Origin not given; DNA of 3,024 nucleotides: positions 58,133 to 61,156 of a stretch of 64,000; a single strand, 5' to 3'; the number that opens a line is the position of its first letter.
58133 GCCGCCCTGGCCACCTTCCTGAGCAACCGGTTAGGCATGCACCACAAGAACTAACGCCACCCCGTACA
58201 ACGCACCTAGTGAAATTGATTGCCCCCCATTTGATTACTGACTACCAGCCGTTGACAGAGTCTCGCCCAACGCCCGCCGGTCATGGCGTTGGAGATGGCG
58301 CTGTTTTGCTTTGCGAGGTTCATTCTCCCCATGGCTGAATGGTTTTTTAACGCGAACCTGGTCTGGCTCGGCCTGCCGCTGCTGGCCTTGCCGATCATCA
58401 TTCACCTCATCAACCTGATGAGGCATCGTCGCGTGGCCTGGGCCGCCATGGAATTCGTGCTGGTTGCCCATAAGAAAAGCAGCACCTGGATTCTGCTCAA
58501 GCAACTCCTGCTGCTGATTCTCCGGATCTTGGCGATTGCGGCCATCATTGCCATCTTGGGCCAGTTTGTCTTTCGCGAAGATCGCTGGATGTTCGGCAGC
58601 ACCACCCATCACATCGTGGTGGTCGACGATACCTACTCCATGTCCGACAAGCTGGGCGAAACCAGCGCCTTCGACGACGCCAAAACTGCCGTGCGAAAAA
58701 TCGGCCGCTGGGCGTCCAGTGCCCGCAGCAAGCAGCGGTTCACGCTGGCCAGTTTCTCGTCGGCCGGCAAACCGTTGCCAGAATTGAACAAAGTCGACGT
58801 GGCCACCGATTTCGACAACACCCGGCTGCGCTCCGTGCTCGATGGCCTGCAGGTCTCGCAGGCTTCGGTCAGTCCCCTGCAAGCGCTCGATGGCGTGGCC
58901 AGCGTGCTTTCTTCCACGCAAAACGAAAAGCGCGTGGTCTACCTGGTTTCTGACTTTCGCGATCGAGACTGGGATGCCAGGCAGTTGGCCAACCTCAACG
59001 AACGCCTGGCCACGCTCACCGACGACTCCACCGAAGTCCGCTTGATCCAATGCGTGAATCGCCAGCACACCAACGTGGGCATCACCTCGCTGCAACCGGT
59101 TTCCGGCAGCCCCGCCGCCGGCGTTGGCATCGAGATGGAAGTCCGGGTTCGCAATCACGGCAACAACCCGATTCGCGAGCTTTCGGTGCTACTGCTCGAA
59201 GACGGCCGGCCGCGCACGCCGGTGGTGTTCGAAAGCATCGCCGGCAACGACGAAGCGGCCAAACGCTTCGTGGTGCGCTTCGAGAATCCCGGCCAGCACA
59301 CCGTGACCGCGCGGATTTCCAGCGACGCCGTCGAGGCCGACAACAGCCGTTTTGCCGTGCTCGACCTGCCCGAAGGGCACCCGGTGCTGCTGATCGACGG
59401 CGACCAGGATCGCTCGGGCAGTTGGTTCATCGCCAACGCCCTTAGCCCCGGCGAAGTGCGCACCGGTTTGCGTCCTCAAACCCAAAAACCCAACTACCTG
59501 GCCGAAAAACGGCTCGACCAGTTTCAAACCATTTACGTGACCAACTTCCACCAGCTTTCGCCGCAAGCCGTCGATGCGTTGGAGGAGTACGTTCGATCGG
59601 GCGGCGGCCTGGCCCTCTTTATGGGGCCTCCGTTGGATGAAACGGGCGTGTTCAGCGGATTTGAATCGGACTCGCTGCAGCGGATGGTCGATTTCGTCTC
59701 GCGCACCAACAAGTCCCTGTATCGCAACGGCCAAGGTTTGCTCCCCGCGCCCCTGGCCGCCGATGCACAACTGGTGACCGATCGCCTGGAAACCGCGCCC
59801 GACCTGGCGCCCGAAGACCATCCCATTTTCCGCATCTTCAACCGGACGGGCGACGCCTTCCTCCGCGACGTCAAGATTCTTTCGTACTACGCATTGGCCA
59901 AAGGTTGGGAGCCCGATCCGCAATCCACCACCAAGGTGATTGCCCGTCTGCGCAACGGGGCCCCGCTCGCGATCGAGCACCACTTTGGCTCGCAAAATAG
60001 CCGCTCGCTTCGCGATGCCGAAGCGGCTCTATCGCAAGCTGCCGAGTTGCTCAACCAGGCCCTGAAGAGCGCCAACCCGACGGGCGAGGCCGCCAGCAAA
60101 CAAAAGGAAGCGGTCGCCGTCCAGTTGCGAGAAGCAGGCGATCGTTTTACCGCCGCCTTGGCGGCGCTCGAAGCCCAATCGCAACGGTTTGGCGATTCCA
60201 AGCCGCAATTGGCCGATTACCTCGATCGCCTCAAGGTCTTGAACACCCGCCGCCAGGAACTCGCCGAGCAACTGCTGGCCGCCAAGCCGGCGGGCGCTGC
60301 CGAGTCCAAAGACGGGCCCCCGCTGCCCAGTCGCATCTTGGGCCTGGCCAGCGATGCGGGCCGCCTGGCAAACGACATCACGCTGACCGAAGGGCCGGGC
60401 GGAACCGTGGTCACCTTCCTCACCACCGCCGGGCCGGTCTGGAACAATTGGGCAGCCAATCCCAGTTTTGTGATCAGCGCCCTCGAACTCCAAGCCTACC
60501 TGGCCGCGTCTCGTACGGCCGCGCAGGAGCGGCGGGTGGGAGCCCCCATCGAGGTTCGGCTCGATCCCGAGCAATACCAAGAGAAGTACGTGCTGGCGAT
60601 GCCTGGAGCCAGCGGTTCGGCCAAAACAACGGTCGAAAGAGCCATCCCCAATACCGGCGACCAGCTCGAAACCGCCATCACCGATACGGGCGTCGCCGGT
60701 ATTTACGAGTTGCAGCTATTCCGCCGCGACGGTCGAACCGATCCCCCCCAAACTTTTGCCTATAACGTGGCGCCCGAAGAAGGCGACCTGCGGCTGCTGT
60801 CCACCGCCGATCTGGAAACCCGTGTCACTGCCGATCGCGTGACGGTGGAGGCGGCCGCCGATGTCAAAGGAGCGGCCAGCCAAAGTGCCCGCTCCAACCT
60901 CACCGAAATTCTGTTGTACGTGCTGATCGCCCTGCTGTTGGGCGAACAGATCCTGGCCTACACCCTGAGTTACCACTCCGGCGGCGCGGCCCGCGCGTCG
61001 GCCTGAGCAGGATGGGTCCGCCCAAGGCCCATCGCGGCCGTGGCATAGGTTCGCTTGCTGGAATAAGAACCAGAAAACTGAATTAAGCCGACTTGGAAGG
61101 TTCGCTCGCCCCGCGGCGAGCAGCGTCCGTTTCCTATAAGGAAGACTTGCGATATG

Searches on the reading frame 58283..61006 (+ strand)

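Call 23: search_protein_families(library=pfam, proteins=[window:58283-61006:+], max_evalue=0.001)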
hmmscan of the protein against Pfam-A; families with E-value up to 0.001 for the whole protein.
window:58283-61006:+ (907 aa): 2 families
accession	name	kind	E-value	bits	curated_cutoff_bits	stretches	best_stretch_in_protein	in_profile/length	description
PF07584.16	BatA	-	1e-09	39.1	25.9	1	22-92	4-74/77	Aerotolerance regulator N-terminal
PF13519.12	VWA_2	-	8.3e-06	26.8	27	1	111-225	2-106/107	von Willebrand factor type A domain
